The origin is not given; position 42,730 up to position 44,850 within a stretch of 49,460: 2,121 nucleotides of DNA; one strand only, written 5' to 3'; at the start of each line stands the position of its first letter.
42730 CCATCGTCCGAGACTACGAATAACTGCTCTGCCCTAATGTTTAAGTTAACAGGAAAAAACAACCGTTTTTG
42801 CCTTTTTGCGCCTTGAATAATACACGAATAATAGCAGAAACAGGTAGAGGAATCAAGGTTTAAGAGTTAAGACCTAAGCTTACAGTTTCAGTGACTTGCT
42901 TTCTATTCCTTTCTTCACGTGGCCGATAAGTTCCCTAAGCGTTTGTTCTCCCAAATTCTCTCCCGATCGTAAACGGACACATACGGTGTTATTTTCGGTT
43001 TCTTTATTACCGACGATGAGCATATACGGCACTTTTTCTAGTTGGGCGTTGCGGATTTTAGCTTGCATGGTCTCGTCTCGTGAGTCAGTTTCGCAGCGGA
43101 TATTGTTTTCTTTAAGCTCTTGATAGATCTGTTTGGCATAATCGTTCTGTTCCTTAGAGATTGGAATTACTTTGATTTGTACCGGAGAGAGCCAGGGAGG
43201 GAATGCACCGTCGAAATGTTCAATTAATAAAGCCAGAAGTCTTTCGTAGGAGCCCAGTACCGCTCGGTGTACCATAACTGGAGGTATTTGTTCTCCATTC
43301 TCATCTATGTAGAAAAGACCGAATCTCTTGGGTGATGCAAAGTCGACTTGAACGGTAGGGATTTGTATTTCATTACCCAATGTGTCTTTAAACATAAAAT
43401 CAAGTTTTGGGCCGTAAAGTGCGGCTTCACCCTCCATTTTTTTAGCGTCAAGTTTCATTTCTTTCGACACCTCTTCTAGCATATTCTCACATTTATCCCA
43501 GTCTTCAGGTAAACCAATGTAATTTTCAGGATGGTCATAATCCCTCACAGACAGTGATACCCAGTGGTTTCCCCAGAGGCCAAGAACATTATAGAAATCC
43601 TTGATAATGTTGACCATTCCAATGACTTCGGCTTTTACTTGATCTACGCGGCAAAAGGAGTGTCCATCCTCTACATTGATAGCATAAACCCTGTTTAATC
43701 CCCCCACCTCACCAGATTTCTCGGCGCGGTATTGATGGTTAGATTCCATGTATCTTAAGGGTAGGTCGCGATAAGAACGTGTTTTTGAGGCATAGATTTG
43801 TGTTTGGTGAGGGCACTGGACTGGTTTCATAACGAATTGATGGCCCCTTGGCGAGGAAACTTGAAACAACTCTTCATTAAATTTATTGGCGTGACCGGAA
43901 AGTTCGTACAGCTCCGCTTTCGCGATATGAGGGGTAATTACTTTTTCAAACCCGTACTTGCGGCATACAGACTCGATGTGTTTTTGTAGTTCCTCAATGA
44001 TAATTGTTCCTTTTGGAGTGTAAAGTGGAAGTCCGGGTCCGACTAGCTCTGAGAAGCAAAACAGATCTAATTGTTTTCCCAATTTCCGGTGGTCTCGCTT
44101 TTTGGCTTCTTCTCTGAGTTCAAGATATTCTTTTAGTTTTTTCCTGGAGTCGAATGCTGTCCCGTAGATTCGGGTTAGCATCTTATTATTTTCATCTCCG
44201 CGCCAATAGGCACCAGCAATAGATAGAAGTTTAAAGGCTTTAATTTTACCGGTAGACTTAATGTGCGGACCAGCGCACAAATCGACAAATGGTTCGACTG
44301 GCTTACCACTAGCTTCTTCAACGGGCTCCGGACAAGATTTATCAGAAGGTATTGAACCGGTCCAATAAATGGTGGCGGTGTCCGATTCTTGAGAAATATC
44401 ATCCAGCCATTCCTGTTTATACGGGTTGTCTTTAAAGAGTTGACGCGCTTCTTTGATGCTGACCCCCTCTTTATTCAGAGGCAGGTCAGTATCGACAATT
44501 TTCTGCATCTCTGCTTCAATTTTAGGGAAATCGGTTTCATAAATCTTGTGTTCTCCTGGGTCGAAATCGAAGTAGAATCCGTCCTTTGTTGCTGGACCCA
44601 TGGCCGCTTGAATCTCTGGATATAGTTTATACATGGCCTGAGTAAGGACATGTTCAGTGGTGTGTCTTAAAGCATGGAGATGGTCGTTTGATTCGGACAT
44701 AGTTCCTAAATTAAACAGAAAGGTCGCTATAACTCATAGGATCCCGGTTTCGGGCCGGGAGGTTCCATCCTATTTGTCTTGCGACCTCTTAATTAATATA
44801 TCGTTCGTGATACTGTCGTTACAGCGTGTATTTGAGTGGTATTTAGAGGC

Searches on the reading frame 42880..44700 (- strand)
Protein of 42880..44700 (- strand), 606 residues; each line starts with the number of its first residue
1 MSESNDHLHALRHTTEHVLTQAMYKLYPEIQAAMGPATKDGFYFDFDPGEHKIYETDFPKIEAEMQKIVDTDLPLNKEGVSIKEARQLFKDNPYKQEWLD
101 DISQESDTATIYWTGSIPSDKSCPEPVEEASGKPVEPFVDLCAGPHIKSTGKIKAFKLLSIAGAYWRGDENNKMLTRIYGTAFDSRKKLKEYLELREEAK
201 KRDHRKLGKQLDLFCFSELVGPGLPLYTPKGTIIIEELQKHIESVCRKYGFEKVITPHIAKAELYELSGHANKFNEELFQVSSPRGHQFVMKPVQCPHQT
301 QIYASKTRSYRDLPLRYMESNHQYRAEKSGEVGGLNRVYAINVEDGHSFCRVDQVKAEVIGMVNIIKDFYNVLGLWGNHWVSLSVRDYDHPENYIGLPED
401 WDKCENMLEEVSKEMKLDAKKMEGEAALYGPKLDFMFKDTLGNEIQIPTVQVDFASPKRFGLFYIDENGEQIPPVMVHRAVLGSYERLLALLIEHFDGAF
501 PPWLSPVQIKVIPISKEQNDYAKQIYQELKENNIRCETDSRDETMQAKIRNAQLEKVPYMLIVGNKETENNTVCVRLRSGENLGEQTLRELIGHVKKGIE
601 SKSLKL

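Call 9: search_protein_families(library=pfam, proteins=[window:42880-44700:-], max_evalue=0.001)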
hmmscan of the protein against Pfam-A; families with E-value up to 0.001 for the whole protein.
window:42880-44700:- (606 aa): 3 families
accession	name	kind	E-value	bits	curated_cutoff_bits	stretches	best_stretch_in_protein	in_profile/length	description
PF00587.30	tRNA-synt_2b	-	2.1e-31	109.8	29.3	1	279-496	1-179/179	tRNA synthetase class II core domain (G, H, P, S and T)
PF03129.25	HGTP_anticodon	-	1.1e-21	77.2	21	1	508-597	1-93/94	Anticodon binding domain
PF07973.19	tRNA_SAD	-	7.6e-15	55.1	24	1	138-179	10-44/44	Threonyl and Alanyl tRNA synthetase second additional domain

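Call 59: find_homologous_proteins(query=window:42880-44700:-, max_evalue=1e-50)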
Query window:42880-44700:- (606 aa): 8000 proteins with E <= 1e-50 among 8000 candidates; the best 120 are listed.
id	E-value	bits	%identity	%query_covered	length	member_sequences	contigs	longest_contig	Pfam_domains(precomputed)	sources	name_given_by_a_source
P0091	0.0e+0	1409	100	100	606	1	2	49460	PF03129.26,PF00587.31,PF07973.20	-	-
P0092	1.8e-277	940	69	99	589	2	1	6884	PF03129.26,PF00587.31,PF07973.20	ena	-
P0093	1.2e-268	911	67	99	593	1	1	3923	PF03129.26,PF00587.31,PF07973.20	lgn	-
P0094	3.8e-267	906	66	100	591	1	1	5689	PF03129.26,PF00587.31,PF07973.20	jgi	-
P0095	2.4e-266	903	66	99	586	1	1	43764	PF03129.26,PF00587.31,PF07973.20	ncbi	ncbi:threonine--tRNA ligase [Patescibacteria group bacterium]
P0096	3.6e-265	900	66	99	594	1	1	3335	PF03129.26,PF00587.31,PF07973.20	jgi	-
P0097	4.2e-265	899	65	100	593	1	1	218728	PF03129.26,PF00587.31,PF07973.20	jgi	jgi:threonyl-tRNA synthetase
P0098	5.2e-263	892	66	99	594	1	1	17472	PF03129.26,PF00587.31,PF07973.20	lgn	-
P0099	1.0e-262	891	65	99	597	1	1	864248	PF03129.26,PF00587.31,PF07973.20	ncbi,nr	ncbi:threonine--tRNA ligase [candidate division WWE3 bacterium]|nr:threonine--tRNA ligase [candidate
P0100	4.1e-262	889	65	99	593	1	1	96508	PF03129.26,PF00587.31,PF07973.20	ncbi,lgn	-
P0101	4.8e-262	889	64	100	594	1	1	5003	PF03129.26,PF00587.31,PF07973.20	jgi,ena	-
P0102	3.2e-261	887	64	100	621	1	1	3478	PF03129.26,PF00587.31,PF07973.20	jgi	jgi:threonyl-tRNA synthetase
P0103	9.4e-261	885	64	100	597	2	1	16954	PF03129.26,PF00587.31,PF07973.20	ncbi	-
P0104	1.4e-260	884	64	99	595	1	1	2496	PF03129.26,PF00587.31,PF07973.20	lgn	-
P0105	1.5e-257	874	65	99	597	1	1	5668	PF03129.26,PF00587.31,PF07973.20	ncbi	-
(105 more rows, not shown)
